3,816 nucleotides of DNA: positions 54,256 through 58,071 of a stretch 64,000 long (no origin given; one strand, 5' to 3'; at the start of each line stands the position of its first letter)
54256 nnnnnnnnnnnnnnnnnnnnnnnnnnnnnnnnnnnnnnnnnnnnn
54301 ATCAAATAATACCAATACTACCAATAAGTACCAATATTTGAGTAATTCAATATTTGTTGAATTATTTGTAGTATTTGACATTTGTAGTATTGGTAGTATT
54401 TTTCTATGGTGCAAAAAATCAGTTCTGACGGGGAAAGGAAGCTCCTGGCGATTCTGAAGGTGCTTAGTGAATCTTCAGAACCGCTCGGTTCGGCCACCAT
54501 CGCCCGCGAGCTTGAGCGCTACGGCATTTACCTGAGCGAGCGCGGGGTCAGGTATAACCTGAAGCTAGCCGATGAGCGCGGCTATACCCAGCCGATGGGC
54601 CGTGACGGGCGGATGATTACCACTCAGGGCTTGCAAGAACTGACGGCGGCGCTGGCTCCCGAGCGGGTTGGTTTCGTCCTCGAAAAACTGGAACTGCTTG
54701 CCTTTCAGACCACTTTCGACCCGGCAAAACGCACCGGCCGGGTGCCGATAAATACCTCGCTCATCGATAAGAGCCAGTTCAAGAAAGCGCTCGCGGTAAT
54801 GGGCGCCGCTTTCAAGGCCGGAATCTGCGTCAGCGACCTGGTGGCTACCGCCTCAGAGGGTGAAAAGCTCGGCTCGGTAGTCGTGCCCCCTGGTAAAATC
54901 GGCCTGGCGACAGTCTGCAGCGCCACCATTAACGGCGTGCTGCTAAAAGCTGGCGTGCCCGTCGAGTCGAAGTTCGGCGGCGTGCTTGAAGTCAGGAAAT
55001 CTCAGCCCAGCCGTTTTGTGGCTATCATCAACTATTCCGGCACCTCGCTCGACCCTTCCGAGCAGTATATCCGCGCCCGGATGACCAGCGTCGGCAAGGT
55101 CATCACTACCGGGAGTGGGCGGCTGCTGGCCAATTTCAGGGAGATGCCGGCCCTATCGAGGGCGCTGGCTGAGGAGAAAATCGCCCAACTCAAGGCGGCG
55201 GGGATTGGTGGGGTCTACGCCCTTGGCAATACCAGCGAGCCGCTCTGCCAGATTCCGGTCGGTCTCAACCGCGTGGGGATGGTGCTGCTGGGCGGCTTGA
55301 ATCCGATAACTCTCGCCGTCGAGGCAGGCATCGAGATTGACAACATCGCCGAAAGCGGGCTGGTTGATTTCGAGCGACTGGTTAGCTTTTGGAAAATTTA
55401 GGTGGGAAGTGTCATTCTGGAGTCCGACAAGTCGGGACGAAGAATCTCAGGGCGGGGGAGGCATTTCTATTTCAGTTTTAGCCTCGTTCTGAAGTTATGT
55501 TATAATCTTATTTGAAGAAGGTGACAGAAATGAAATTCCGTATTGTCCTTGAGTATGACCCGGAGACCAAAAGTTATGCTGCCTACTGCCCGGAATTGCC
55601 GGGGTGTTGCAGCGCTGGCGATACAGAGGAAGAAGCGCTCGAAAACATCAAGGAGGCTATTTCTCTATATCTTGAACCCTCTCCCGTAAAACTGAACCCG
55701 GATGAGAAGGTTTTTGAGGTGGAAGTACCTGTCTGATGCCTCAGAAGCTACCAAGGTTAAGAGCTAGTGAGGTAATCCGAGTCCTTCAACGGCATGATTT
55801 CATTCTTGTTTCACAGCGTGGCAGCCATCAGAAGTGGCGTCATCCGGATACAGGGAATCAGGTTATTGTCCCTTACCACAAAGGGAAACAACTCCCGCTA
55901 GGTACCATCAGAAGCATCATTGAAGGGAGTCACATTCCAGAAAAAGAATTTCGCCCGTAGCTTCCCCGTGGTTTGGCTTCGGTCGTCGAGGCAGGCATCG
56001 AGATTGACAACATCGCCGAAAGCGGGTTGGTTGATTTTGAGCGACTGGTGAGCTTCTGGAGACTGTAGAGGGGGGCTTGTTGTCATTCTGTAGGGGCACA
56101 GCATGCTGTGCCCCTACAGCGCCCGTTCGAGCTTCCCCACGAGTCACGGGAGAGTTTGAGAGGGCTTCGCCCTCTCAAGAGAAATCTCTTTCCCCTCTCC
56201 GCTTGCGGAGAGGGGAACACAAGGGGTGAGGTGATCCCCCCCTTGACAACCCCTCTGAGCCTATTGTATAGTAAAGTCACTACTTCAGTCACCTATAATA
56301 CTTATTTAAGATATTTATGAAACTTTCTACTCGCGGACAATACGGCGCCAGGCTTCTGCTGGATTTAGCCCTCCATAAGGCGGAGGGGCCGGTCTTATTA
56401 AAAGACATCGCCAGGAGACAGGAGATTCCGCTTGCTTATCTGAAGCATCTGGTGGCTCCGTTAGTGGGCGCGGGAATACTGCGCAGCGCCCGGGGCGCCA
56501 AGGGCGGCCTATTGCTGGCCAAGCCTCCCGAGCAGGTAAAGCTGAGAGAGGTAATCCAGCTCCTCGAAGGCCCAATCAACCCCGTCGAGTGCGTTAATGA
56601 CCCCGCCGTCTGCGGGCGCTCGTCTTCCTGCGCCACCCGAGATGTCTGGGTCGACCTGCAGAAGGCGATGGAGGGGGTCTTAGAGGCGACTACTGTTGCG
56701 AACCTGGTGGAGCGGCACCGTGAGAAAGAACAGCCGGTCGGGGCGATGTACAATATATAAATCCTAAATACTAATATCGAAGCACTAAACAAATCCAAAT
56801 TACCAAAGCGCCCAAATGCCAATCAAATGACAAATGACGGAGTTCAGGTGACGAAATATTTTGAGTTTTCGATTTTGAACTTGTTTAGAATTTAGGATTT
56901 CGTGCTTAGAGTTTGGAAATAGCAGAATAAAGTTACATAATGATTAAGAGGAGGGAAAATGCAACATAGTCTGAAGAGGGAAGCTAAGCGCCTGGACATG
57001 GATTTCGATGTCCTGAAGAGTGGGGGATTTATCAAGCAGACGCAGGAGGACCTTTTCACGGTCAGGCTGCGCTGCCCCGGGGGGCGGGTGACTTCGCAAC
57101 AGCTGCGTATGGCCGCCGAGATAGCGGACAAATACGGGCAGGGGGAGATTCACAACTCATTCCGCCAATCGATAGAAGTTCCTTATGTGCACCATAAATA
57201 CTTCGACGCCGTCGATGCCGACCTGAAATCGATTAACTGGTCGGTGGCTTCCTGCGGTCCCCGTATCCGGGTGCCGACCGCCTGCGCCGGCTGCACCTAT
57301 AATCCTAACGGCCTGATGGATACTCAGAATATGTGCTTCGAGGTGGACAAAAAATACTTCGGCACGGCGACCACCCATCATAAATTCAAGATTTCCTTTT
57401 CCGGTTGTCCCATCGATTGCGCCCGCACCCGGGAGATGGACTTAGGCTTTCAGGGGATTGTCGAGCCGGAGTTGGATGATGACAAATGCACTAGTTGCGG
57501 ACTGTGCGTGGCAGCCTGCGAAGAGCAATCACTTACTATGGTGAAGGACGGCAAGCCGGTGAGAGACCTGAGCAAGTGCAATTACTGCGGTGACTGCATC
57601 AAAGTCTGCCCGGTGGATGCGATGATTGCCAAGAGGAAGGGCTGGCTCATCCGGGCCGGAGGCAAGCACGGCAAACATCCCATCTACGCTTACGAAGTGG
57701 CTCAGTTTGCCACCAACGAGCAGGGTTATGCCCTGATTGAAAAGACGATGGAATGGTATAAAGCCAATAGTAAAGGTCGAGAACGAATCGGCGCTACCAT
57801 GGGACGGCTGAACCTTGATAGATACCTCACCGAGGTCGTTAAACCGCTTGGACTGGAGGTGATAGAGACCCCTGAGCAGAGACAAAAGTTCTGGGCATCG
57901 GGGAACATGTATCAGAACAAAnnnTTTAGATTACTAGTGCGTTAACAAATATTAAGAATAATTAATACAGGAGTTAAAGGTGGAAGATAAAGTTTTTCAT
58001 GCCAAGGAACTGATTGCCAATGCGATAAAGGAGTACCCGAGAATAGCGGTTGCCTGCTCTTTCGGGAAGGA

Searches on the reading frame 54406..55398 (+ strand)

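Call 58: search_protein_families(library=pfam, max_evalue=0.00001, proteins=[window:54406-55398:+])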
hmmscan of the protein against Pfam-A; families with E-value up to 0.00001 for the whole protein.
window:54406-55398:+ (331 aa): 2 families
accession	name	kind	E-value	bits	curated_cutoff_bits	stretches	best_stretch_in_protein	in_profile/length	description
PF01995.21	NRD1_2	-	1.2e-79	267.4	25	1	88-325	1-236/238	NrpR regulatory domains NRD1 and 2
PF08461.16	HTH_12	-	1.2e-16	60.8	21.4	1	15-79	2-66/66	Ribonuclease R winged-helix domain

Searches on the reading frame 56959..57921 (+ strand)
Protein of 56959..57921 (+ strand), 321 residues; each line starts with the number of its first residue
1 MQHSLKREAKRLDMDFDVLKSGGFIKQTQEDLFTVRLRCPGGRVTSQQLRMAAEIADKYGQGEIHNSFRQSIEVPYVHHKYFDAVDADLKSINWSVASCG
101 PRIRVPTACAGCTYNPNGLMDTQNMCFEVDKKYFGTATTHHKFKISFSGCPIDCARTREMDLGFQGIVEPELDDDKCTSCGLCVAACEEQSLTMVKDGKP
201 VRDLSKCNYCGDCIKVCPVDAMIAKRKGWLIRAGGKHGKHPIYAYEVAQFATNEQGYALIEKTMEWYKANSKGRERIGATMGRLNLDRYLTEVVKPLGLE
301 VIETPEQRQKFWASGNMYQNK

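Call 58: search_protein_families(library=pfam, max_evalue=0.00001, proteins=[window:56959-57921:+])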
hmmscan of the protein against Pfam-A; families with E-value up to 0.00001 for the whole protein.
window:56959-57921:+ (321 aa): 11 families
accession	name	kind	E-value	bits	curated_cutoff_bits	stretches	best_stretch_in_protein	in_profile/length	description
PF01077.27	NIR_SIR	-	3.6e-23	82.2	27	1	100-298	2-155/158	Nitrite and sulphite reductase 4Fe-4S domain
PF03460.22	NIR_SIR_ferr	-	1.2e-17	63.9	24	1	26-91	2-68/69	Nitrite/Sulfite reductase ferredoxin-like half domain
PF00037.32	Fer4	-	5.5e-11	42.2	21.1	1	201-222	2-23/24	4Fe-4S binding domain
PF13237.11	Fer4_10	-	7.4e-10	39.1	25.5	1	171-218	3-53/53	4Fe-4S dicluster domain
PF12838.12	Fer4_7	-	1.7e-09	38.5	27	1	176-221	1-52/52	4Fe-4S dicluster domain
PF12837.12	Fer4_6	-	2e-09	37.4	25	0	199-221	1-23/24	4Fe-4S binding domain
PF13187.11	Fer4_9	-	5.5e-08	33.1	27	1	176-222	1-52/52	4Fe-4S dicluster domain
PF12797.12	Fer4_2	-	1.8e-07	31.1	24.5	0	170-187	3-20/22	4Fe-4S binding domain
PF14697.11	Fer4_21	-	4.5e-07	30.3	35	1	172-222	3-56/59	4Fe-4S dicluster domain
PF13484.11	Fer4_16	-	9e-07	30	30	0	206-226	1-21/66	4Fe-4S double cluster binding domain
PF25160.1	LdpA_Fe-S-bd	-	6.8e-06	26.2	27.6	0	150-194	1-45/49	LdpA Fe-S cluster-binding domain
